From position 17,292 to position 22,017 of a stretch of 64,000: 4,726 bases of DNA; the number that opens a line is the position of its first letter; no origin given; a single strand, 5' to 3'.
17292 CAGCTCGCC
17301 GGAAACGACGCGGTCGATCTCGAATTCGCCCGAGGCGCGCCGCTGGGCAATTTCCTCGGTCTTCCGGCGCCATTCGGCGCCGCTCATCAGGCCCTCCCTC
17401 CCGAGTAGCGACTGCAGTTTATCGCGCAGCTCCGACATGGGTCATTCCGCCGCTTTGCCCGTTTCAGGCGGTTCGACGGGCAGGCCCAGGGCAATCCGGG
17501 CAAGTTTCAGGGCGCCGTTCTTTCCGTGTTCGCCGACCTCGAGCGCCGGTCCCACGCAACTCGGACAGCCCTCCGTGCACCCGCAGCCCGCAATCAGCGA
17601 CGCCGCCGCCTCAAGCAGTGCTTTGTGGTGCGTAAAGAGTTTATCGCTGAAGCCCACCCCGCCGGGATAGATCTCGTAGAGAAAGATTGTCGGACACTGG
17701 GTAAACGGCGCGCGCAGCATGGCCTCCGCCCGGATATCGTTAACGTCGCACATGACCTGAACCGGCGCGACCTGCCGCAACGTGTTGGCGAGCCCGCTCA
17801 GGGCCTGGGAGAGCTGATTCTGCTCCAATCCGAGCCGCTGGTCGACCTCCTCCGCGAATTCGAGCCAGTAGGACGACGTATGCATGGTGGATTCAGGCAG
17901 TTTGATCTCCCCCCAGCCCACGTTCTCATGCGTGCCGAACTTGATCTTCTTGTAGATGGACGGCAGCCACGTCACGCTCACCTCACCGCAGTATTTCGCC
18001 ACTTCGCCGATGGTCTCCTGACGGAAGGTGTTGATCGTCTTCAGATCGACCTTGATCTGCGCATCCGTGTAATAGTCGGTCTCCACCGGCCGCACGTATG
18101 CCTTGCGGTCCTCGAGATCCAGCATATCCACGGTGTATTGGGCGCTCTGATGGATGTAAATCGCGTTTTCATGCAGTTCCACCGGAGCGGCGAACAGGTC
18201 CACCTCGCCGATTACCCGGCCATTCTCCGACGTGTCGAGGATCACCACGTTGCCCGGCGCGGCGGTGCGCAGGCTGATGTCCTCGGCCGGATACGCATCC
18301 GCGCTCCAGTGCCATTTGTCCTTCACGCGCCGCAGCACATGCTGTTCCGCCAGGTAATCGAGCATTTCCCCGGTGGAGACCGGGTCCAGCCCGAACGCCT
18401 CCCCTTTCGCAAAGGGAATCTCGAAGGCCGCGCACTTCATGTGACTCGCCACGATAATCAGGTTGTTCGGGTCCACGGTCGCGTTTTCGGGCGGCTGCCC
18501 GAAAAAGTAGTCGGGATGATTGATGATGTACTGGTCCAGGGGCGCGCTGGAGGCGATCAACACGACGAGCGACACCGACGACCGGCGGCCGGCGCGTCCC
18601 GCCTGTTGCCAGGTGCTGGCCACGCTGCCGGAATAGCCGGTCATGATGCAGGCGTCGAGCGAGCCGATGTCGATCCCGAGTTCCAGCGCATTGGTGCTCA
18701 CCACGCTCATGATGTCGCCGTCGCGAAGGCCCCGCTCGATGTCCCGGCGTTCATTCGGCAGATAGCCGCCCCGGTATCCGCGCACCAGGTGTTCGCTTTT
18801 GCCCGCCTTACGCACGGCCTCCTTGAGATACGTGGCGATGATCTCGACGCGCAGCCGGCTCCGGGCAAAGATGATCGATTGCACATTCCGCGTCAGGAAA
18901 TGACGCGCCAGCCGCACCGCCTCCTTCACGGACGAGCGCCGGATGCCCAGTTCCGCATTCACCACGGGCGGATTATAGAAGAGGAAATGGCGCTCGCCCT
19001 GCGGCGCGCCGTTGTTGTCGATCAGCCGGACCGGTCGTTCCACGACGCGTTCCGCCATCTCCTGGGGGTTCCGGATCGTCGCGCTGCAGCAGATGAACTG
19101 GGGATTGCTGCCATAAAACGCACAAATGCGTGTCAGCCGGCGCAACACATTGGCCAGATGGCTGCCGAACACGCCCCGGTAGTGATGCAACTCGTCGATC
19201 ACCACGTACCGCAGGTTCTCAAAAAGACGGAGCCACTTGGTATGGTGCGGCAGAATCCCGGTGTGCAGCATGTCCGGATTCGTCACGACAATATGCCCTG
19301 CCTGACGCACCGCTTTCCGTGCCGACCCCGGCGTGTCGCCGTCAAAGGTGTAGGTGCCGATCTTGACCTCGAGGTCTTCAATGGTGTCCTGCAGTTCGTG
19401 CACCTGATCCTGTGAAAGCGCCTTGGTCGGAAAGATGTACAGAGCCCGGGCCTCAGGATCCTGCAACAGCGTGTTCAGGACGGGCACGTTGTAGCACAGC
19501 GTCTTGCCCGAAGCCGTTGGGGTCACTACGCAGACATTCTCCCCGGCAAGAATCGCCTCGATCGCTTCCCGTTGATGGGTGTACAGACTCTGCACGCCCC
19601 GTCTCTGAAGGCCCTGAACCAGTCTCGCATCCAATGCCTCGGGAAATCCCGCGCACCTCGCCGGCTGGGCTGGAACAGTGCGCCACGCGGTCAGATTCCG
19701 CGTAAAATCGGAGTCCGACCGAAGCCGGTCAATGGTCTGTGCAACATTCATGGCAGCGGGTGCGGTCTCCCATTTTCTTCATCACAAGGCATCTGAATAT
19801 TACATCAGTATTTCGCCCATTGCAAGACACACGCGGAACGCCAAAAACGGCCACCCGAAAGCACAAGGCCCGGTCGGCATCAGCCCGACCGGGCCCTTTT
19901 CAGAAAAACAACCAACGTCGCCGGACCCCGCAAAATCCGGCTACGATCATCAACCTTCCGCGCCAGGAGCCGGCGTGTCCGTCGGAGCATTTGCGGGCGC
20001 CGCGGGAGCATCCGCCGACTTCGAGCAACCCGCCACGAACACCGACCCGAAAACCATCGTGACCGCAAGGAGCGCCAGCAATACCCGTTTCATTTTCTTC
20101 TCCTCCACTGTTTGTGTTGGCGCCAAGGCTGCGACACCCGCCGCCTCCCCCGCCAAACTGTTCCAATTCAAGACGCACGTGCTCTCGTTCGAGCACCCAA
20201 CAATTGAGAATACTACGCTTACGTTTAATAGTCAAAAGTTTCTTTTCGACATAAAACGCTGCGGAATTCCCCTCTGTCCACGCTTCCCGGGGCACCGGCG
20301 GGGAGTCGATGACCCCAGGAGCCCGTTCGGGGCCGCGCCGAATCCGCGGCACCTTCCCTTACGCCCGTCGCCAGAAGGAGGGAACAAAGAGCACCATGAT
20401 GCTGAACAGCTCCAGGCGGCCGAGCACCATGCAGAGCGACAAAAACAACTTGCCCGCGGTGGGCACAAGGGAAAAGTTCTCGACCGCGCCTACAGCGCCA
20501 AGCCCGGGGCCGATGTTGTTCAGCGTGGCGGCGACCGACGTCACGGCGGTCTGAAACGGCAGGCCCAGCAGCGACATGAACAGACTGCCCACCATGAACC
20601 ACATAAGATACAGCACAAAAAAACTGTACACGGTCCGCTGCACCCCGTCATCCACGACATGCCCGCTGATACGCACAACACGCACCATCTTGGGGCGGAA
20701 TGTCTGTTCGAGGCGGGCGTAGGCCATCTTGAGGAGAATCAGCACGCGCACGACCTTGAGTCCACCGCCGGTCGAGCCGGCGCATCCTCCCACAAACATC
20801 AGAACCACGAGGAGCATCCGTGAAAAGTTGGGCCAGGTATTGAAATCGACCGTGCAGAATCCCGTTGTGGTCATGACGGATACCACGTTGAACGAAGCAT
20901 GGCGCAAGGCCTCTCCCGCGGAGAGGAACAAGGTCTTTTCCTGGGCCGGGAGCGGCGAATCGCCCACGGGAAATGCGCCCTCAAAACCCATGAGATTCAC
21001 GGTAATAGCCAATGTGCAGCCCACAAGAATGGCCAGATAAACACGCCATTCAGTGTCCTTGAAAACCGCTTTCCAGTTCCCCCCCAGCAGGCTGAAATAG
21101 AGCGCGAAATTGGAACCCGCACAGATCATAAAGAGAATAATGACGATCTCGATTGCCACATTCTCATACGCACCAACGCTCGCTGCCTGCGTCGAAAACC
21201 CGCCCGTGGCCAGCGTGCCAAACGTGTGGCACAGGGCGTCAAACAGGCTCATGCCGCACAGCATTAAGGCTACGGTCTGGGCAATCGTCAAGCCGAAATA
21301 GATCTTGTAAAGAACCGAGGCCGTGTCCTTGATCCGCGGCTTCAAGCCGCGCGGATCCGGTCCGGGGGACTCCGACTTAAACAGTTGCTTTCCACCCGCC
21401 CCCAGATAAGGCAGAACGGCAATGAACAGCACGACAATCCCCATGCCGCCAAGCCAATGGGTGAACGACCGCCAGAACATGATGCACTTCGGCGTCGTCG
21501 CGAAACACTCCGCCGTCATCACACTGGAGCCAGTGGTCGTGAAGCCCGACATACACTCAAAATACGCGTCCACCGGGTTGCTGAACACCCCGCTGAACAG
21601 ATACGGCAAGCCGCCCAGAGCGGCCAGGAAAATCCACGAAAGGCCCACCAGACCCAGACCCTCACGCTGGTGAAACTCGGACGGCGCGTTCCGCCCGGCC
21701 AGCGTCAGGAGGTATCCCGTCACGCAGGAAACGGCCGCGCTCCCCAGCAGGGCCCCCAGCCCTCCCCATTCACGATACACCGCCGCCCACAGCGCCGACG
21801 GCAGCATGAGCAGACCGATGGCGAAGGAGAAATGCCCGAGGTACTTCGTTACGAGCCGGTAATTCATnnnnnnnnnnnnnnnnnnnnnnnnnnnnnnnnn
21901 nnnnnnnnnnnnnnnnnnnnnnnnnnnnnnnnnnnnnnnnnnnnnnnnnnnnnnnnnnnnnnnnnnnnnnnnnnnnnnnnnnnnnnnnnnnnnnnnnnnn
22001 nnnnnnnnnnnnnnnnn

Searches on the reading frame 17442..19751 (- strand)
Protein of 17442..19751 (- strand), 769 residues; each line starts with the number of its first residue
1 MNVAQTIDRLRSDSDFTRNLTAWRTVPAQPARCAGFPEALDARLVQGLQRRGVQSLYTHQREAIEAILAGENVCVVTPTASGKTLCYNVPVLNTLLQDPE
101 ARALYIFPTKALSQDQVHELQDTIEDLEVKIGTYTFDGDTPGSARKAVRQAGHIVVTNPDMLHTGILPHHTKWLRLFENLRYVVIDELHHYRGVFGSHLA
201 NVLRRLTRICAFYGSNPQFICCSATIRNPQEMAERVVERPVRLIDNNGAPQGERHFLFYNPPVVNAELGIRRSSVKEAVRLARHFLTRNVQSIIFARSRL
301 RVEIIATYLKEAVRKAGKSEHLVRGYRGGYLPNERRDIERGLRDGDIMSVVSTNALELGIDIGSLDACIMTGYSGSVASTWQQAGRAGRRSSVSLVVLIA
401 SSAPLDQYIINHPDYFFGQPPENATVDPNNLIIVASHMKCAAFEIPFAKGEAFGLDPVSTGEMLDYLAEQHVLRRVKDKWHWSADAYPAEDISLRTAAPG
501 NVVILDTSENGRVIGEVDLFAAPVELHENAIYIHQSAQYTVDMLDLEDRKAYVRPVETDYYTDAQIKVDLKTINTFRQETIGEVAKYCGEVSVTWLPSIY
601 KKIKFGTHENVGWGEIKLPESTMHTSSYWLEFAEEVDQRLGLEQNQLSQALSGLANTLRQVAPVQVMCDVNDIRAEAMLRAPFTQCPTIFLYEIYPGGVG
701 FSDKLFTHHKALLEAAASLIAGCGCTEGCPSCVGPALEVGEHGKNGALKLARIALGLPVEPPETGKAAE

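Call 30: search_protein_families(library=pfam, proteins=[window:17442-19751:-], max_evalue=0.0001)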
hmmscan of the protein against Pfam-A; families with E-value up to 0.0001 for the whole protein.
window:17442-19751:- (769 aa): 5 families
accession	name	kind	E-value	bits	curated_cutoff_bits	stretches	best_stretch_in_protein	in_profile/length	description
PF00270.35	DEAD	-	1.5e-36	126.1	26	1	58-230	2-165/167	DEAD/DEAH box helicase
PF09369.15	MZB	-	3.5e-19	69.7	24.2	1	654-733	1-80/80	MrfA Zn-binding domain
PF00271.37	Helicase_C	-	2.2e-14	54.1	23.5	1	287-390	13-109/110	Helicase conserved C-terminal domain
PF22982.3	WHD_HRQ1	-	3.8e-10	41.1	27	1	426-496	1-69/70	ATP-dependent helicase HRQ1, winged helix domain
PF04851.21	ResIII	-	6e-10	39.7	22.5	1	56-193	4-139/164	Type III restriction enzyme, res subunit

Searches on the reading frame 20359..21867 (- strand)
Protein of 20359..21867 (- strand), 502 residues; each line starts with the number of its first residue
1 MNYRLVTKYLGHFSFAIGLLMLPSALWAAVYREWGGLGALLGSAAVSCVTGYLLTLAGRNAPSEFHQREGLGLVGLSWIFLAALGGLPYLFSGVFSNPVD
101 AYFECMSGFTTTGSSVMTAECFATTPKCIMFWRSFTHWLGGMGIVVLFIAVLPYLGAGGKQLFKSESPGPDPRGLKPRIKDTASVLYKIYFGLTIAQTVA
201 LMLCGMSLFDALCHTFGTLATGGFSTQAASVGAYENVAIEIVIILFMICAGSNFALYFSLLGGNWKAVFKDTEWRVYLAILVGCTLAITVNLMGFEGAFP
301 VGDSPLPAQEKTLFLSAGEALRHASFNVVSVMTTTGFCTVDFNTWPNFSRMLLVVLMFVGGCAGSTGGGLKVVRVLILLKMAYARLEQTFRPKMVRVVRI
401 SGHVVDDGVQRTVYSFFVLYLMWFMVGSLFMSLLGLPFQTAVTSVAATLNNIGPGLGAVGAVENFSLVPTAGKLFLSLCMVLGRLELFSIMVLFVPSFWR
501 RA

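Call 30: search_protein_families(library=pfam, proteins=[window:20359-21867:-], max_evalue=0.0001)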
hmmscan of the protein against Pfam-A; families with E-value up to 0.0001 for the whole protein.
window:20359-21867:- (502 aa): 1 family
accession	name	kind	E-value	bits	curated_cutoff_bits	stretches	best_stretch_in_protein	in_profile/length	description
PF02386.22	TrkH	-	4.3e-65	220.5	27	1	63-497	28-498/502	Cation transport protein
